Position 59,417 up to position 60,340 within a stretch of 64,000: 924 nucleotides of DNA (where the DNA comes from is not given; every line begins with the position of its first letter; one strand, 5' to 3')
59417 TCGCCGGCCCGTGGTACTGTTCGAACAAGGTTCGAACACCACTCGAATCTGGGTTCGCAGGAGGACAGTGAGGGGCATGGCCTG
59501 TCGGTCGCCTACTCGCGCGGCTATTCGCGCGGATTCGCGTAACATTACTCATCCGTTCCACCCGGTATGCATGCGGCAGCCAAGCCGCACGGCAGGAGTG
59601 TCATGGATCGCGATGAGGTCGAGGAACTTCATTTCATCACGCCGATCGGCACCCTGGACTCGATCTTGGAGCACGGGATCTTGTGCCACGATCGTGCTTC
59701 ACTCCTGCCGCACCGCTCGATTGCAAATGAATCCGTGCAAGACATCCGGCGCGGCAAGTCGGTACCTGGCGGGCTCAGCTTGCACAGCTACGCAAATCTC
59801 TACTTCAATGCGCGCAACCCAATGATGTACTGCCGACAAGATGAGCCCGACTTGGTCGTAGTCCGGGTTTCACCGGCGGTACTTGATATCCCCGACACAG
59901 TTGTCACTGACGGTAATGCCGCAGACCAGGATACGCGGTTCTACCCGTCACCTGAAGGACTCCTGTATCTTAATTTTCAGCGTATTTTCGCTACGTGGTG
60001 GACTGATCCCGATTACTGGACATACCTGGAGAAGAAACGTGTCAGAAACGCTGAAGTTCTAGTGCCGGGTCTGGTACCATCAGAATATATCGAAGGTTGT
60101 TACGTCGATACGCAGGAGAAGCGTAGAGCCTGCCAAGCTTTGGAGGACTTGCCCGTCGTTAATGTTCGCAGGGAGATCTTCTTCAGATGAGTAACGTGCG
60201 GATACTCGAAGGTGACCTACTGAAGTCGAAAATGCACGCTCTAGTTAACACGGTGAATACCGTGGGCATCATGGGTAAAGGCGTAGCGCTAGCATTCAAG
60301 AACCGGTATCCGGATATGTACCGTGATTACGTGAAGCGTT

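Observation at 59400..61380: Low-G+C darT-darG cassette sitting in mobile-element debris about 13 kb from oriC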

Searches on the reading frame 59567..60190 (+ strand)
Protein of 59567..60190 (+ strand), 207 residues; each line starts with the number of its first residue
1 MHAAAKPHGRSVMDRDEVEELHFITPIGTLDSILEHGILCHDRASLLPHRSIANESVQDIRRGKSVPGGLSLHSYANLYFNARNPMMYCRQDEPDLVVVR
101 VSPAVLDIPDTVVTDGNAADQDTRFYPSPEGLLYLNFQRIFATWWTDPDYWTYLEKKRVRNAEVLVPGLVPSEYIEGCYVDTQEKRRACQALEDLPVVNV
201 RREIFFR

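Call 3: search_protein_families(library=pfam, proteins=[window:59567-60190:+], max_evalue=0.01)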
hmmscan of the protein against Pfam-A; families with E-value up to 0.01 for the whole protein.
window:59567-60190:+ (207 aa): 1 family
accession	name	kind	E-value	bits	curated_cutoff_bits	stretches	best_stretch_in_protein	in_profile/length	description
PF14487.12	DarT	-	9e-37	127.2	22.5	1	23-192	2-182/201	ssDNA thymidine ADP-ribosyltransferase, DarT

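Call 4: search_protein_families(library=ncbifam, proteins=[window:59567-60190:+], max_evalue=0.01)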
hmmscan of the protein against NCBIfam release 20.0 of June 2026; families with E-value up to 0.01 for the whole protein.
window:59567-60190:+ (207 aa): 1 family
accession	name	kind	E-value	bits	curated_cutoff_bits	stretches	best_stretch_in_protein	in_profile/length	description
NF048013.1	toxin_DarT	equivalog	3.9e-29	101.9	150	1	21-205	1-203/204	type II toxin-antitoxin system toxin DNA ADP-ribosyl transferase DarT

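Call 5: search_protein_families(library=padloc, proteins=[window:59567-60190:+], max_evalue=0.01)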
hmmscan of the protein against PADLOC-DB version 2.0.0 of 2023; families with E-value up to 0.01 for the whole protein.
window:59567-60190:+ (207 aa): 1 family
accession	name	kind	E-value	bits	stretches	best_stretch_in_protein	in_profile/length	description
PDLC02991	DarT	-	2.8e-36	123.2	1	15-206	6-196/196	-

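Call 9: search_solved_structures(query=window:59567-60190:+, max_evalue=0.01, show_alignments=3)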
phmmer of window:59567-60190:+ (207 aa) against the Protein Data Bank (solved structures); distinct sequences matched with E-value up to 0.01: 2.
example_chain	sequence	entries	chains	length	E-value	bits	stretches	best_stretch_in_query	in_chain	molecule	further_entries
7omu_AAA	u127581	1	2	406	9e-18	67.8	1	19-185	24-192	Macro domain-containing protein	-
7omv_AAA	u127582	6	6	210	1.5e-09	41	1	20-176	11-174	DarT domain-containing protein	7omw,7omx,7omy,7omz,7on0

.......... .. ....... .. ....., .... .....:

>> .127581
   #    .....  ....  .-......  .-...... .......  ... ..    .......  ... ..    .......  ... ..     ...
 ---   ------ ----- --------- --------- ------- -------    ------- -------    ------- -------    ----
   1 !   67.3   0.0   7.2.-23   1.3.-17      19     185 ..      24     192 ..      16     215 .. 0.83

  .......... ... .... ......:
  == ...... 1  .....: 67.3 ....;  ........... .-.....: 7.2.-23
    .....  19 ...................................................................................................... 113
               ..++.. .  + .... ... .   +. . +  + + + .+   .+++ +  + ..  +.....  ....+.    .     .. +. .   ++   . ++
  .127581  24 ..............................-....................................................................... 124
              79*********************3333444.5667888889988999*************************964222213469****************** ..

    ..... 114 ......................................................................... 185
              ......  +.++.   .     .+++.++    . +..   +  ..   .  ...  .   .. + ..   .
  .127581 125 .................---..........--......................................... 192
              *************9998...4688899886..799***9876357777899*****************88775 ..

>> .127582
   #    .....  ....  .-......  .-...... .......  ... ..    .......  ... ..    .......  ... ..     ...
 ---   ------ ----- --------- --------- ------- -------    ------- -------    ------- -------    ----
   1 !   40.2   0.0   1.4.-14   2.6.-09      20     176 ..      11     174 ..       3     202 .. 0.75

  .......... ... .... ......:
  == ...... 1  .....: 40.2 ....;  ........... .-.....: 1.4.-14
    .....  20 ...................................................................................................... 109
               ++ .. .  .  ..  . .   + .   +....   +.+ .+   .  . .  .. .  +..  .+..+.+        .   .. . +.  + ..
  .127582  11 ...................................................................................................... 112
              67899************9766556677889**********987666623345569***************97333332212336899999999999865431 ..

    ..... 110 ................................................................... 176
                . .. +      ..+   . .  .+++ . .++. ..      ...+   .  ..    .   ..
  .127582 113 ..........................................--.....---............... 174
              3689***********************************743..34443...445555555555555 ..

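Call 12: find_homologous_proteins(query=window:59567-60190:+, max_evalue=0.00001)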
Query window:59567-60190:+ (207 aa): 302 proteins with E <= 0.00001 among 434 candidates; the best 120 are listed.
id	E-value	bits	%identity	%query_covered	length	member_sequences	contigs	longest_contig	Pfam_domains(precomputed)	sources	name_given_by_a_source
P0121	2.0e-128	444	93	100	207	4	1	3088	PF14487.13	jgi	jgi:ssDNA thymidine ADP-ribosyltransferase, DarT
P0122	3.5e-114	398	89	94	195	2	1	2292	PF14487.13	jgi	jgi:hypothetical protein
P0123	3.3e-113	394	88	94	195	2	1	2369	PF14487.13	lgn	-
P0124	1.2e-100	353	77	100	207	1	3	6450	PF14487.13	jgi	jgi:hypothetical protein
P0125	1.3e-96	340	79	94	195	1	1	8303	PF14487.13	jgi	jgi:ssDNA thymidine ADP-ribosyltransferase, DarT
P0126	1.2e-95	337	78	94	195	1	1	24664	PF14487.13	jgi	jgi:hypothetical protein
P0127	1.3e-95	337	78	94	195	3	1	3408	PF14487.13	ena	-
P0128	2.5e-95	336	76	100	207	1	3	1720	PF14487.13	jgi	jgi:hypothetical protein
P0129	3.1e-94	332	73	100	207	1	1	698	PF14487.13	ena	-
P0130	8.2e-94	331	74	100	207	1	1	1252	PF14487.13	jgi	jgi:hypothetical protein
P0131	1.1e-93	331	77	94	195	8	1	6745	PF14487.13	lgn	-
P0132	7.6e-93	328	77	94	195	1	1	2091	PF14487.13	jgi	jgi:hypothetical protein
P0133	7.8e-93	328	75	94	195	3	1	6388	PF14487.13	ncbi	-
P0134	7.9e-93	328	76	94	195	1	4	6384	PF14487.13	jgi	jgi:ssDNA thymidine ADP-ribosyltransferase, DarT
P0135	8.3e-93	328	74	100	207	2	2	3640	PF14487.13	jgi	jgi:hypothetical protein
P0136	1.1e-92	327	72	100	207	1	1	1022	PF14487.13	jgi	jgi:hypothetical protein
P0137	1.1e-92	327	72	100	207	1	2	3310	PF14487.13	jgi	jgi:hypothetical protein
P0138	1.6e-92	327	73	100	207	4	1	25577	PF14487.13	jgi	jgi:hypothetical protein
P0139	2.1e-92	326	77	94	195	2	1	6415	PF14487.13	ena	-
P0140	7.3e-92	325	75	94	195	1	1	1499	PF14487.13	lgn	-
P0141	2.0e-91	323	74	94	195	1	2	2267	PF14487.13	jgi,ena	-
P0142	4.1e-91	322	75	94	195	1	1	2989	PF14487.13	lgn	-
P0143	1.4e-90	320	76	94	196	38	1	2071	PF14487.13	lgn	-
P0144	3.5e-90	319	76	94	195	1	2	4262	PF14487.13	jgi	jgi:hypothetical protein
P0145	3.5e-90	319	74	94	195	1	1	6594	PF14487.13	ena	-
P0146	1.9e-89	317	74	94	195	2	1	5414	PF14487.13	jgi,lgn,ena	-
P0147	2.9e-89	316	69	100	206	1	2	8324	PF14487.13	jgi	jgi:hypothetical protein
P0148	3.4e-89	316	74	94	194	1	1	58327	PF14487.13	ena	-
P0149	5.1e-89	315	74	94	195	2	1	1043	PF14487.13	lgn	-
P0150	1.7e-88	314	74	94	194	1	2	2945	PF14487.13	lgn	-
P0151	3.3e-88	313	75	94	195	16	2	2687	PF14487.13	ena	-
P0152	3.4e-88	313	74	94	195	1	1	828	PF14487.13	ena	-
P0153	1.2e-87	311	73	94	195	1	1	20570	PF14487.13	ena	-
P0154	1.6e-87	310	73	94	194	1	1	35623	PF14487.13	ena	-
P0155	1.6e-87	310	73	94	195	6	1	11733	PF14487.13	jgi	jgi:ssDNA thymidine ADP-ribosyltransferase, DarT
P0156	5.7e-87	309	73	94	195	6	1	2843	PF14487.13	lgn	-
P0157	6.4e-87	309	72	94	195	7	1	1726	PF14487.13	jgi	jgi:hypothetical protein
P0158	7.6e-87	308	73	94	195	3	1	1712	PF14487.13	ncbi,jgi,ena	-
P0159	1.3e-86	307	73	94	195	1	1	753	PF14487.13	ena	-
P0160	2.5e-86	307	73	94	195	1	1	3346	PF14487.13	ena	-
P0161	7.2e-86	305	74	94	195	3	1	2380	PF14487.13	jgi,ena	-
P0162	1.4e-85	304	73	94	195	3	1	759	PF14487.13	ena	-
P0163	2.1e-85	304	71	94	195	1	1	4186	PF14487.13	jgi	jgi:ssDNA thymidine ADP-ribosyltransferase, DarT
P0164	2.9e-85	303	71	94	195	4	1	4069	PF14487.13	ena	-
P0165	3.1e-85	303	72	94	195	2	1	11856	PF14487.13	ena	-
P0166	5.5e-85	302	70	94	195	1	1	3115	PF14487.13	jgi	jgi:hypothetical protein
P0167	5.5e-85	302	72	94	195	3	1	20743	PF14487.13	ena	-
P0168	8.8e-85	302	70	94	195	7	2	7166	PF14487.13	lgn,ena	-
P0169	1.8e-84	301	73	94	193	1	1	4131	PF14487.13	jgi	jgi:ssDNA thymidine ADP-ribosyltransferase, DarT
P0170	1.9e-84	300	72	94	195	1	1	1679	PF14487.13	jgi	jgi:hypothetical protein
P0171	3.0e-84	300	68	99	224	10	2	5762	PF14487.13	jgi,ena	jgi:hypothetical protein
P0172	1.5e-83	298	69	94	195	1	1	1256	PF14487.13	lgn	-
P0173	3.1e-83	296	71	94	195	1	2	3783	PF14487.13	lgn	-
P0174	8.7e-83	295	69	95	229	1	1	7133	PF14487.13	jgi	jgi:hypothetical protein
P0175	1.8e-82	294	71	94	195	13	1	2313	PF14487.13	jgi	-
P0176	2.4e-82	294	71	94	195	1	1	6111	PF14487.13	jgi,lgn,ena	-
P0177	8.7e-82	292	70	94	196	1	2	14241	PF14487.13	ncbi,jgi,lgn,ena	jgi:hypothetical protein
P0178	6.0e-81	289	69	94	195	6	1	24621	PF14487.13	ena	-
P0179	6.2e-81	289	67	94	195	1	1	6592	PF14487.13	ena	-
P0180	6.2e-81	289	68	94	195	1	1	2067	PF14487.13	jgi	jgi:ssDNA thymidine ADP-ribosyltransferase, DarT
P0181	1.6e-80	288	68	94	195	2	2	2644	PF14487.13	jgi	jgi:hypothetical protein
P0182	2.3e-80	287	67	94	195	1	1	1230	PF14487.13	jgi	jgi:hypothetical protein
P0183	4.0e-80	286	66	94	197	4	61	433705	PF14487.13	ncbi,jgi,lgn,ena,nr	ncbi:MAG: DUF4433 domain-containing protein [Streptosporangiaceae bacterium]|jgi:hypothetical protei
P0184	6.2e-80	286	67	94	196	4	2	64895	PF14487.13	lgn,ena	-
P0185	1.3e-79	285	68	94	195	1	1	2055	PF14487.13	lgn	-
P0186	4.1e-79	283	66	94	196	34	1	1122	PF14487.13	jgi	jgi:hypothetical protein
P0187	1.0e-78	282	69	94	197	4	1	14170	PF14487.13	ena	-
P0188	1.1e-78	282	66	94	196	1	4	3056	PF14487.13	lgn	-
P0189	2.5e-78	280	66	98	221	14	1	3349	PF14487.13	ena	-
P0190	4.1e-78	280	67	94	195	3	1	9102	PF14487.13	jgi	jgi:hypothetical protein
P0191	4.3e-77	276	67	94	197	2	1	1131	PF14487.13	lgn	-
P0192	1.9e-76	274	66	94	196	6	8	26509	PF14487.13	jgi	jgi:hypothetical protein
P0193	6.5e-76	273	66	94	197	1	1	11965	PF14487.13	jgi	jgi:hypothetical protein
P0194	7.2e-76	272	66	94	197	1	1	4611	PF14487.13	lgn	-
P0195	1.1e-75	272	67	94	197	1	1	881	PF14487.13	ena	-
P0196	1.2e-75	272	66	94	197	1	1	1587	PF14487.13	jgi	jgi:hypothetical protein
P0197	2.1e-75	271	65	94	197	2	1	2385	PF14487.13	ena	-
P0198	2.9e-75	270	65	99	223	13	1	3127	PF14487.13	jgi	jgi:ssDNA thymidine ADP-ribosyltransferase DarT-like protein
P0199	3.1e-75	270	66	94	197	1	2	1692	PF14487.13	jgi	jgi:hypothetical protein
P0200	1.6e-74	268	64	94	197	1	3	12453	PF14487.13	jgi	jgi:ssDNA thymidine ADP-ribosyltransferase, DarT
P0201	1.8e-74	268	66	94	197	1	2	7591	PF14487.13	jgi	jgi:ssDNA thymidine ADP-ribosyltransferase DarT-like protein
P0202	1.8e-74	268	64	94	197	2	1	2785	PF14487.13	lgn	-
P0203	2.8e-74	267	66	94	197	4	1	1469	PF14487.13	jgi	jgi:hypothetical protein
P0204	3.1e-74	267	68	94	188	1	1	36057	PF14487.13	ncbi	-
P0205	4.0e-74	267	65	94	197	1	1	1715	PF14487.13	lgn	-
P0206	4.8e-74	266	62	97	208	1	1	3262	PF14487.13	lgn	-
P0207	1.2e-73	265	64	97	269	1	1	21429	PF14487.13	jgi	jgi:ssDNA thymidine ADP-ribosyltransferase, DarT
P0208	1.3e-73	265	65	94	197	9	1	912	PF14487.13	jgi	jgi:ssDNA thymidine ADP-ribosyltransferase, DarT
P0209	1.5e-73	265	63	100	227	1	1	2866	PF14487.13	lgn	-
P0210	1.6e-73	265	65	94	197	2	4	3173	PF14487.13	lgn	-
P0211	1.7e-73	265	65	94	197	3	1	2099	PF14487.13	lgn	-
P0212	1.9e-73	265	66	94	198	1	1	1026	PF14487.13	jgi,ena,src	-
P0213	2.2e-73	264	64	94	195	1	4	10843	PF14487.13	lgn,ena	-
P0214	2.8e-73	264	65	94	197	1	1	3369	PF14487.13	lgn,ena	-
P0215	3.0e-73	264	66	94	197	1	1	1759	PF14487.13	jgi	jgi:hypothetical protein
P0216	3.4e-73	264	64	94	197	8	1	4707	PF14487.13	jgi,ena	-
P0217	4.9e-73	263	62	94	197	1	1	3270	PF14487.13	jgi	jgi:ssDNA thymidine ADP-ribosyltransferase, DarT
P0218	7.0e-73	263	65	94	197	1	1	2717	PF14487.13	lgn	-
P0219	7.4e-73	263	65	94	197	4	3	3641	PF14487.13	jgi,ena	jgi:hypothetical protein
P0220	1.1e-72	262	64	94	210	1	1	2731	PF14487.13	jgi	jgi:hypothetical protein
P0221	1.7e-72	261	64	94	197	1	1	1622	PF14487.13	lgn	-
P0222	2.1e-72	261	67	94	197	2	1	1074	PF14487.13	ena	-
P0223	4.4e-72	260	64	94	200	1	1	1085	PF14487.13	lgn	-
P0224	6.1e-72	260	63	94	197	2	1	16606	PF14487.13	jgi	jgi:hypothetical protein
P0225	7.0e-72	259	63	94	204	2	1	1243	PF14487.13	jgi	jgi:ssDNA thymidine ADP-ribosyltransferase, DarT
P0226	9.2e-72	259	64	94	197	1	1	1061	PF14487.13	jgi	jgi:hypothetical protein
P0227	2.3e-71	258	61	94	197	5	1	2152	PF14487.13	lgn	-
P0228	3.8e-71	257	63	94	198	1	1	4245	PF14487.13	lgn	-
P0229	1.7e-70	255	61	94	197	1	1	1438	PF14487.13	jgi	-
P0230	1.9e-70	255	61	94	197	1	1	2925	PF14487.13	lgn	-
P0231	2.1e-70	255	60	94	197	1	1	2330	PF14487.13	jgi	jgi:hypothetical protein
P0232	3.0e-70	254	63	95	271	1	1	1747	PF14487.13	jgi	jgi:hypothetical protein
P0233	3.6e-70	254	64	94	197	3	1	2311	PF14487.13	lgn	-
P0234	6.4e-70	253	63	94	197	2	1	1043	PF14487.13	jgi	-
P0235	1.8e-69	252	61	96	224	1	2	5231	PF14487.13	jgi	jgi:hypothetical protein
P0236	1.9e-69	251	63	94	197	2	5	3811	PF14487.13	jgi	jgi:hypothetical protein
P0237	4.8e-69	250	62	94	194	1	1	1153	PF14487.13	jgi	-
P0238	6.0e-69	250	77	73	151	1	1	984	PF14487.13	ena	-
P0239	6.7e-68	246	63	94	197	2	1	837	PF14487.13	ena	-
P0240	9.7e-68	246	60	94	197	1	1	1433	PF14487.13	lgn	-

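Call 24: find_encoding_contigs(protein=P0183, flank=10000, max_places=5)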
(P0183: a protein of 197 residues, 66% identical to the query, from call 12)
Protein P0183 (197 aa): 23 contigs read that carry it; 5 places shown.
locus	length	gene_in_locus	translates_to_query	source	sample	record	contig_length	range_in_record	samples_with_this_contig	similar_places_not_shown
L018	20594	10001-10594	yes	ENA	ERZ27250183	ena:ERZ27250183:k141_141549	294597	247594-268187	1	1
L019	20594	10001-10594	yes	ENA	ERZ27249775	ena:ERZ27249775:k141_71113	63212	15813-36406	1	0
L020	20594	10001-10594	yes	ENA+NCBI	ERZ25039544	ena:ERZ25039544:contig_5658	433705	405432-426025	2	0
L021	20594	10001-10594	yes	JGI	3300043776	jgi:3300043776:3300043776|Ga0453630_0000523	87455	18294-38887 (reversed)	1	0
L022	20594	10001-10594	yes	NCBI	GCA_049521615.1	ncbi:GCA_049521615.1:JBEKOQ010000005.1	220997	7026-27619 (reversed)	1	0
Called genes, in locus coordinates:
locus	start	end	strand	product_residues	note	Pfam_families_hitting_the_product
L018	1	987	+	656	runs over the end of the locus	PF03109:ABC1, PF27536:UbiB_helical (weak)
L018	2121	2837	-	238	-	PF14329:DUF4386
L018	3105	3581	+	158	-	PF18678:AOC_like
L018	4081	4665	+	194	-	PF00589:Phage_integrase (weak)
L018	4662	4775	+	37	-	-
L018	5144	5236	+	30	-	-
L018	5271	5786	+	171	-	PF12802:MarR_2 (weak), PF27059:HTH_MmpR5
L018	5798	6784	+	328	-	PF00005:ABC_tran, PF13304:AAA_21 (faint), PF13732:DrrA1-3_C (weak)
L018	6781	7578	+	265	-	PF01061:ABC2_membrane, PF12698:ABC2_membrane_3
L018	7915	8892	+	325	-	PF21804:Transposase_29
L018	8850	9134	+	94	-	PF21804:Transposase_29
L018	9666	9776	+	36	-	-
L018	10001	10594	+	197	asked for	PF14487:DarT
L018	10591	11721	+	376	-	PF01661:Macro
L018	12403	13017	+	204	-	PF03992:ABM (faint)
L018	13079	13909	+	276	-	PF14145:YrhK (faint)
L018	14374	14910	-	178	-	PF04203:Sortase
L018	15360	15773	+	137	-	-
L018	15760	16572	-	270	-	PF00702:Hydrolase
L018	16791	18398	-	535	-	PF00005:ABC_tran, PF02463:SMC_N (faint), PF13191:AAA_16 (faint), PF13304:AAA_21 (faint), PF13555:AAA_29 (faint), PF00005:ABC_tran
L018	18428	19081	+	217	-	PF08044:DUF1707, PF09922:LiaF-like_C (weak)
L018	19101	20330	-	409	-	PF05762:VWA_CoxE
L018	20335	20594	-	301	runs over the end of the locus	PF13401:AAA_22 (faint), PF13191:AAA_16 (weak), PF00004:AAA, PF07726:AAA_3 (faint), PF07728:AAA_5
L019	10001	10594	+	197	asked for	PF14487:DarT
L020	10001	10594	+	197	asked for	PF14487:DarT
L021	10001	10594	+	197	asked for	PF14487:DarT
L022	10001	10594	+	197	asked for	PF14487:DarT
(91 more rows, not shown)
